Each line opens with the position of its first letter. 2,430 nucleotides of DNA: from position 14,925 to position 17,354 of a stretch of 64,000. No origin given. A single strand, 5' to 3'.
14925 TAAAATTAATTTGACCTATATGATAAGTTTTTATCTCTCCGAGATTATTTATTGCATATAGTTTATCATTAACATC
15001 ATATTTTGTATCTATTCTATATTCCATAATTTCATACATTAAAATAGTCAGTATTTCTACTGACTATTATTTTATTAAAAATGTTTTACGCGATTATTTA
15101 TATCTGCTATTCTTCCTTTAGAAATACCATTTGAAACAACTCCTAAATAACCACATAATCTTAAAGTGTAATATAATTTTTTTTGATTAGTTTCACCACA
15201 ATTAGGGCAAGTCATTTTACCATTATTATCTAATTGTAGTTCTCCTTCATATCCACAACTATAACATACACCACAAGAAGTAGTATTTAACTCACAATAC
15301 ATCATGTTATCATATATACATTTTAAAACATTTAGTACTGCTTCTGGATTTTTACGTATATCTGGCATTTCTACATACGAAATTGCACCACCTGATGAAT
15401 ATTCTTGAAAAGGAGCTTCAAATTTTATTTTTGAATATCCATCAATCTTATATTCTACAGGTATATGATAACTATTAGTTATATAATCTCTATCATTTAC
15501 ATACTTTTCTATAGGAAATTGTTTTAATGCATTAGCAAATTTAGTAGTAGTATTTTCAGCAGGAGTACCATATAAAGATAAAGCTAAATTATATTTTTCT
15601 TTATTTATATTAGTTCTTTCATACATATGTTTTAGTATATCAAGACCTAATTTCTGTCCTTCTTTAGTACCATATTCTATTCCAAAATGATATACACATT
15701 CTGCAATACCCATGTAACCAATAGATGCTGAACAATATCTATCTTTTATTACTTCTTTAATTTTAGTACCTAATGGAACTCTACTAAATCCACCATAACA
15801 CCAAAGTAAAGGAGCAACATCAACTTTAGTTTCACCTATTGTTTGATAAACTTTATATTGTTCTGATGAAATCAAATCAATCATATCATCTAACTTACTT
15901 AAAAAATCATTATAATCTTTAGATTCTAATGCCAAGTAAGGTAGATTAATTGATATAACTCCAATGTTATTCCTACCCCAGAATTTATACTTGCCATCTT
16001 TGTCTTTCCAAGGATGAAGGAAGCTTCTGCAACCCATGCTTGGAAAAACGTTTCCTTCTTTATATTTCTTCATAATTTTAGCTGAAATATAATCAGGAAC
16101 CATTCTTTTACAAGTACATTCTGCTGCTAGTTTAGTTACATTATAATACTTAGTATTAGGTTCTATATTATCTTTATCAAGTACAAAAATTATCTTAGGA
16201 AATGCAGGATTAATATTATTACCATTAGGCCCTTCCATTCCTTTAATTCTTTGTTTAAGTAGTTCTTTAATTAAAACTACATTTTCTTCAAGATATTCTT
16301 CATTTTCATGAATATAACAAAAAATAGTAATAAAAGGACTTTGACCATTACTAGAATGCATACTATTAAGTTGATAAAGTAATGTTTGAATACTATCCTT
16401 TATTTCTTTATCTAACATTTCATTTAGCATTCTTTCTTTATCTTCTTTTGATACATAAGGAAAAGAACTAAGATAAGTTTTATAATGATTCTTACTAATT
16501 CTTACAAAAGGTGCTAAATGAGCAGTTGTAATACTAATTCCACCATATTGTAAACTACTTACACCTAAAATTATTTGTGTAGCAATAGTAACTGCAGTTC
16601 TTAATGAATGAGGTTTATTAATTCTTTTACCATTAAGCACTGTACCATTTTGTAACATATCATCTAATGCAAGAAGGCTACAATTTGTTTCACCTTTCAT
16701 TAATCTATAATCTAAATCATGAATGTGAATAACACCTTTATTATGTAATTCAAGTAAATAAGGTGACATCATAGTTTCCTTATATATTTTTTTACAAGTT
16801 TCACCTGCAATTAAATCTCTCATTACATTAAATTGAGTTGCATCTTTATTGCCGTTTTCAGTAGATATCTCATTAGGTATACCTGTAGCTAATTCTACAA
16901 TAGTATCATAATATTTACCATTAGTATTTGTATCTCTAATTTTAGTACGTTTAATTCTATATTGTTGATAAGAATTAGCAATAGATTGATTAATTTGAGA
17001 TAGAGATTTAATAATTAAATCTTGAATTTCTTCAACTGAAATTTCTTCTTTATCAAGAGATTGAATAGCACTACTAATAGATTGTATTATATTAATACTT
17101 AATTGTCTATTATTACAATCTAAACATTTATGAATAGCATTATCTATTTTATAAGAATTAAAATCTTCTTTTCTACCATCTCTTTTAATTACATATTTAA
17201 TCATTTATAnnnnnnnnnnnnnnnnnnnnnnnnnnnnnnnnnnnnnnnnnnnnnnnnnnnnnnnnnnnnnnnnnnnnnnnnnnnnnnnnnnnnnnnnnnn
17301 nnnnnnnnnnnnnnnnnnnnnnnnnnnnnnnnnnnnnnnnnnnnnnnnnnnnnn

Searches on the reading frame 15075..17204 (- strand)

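Call 38: search_protein_families(library=phrogs, max_evalue=0.00001, proteins=[window:15075-17204:-])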
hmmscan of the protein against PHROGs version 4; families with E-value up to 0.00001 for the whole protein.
window:15075-17204:- (709 aa): 4 families
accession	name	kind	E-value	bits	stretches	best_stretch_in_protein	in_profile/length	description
phrog_487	-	moron, auxiliary metabolic gene and host takeover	2.5e-188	628.6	1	4-709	5-713/718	NrdD-like anaerobic ribonucleotide reductase large subunit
phrog_4218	-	DNA, RNA and nucleotide metabolism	2.5e-82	277.7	1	388-709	9-333/333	anaerobic ribonucleoside reductase large subunit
phrog_26446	-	DNA, RNA and nucleotide metabolism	1.1e-20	74.4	2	542-657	227-349/761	anaerobic ribonucleoside reductase large subunit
phrog_29160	-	DNA, RNA and nucleotide metabolism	1.8e-17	65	1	561-708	15-155/158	anaerobic ribonucleoside reductase large subunit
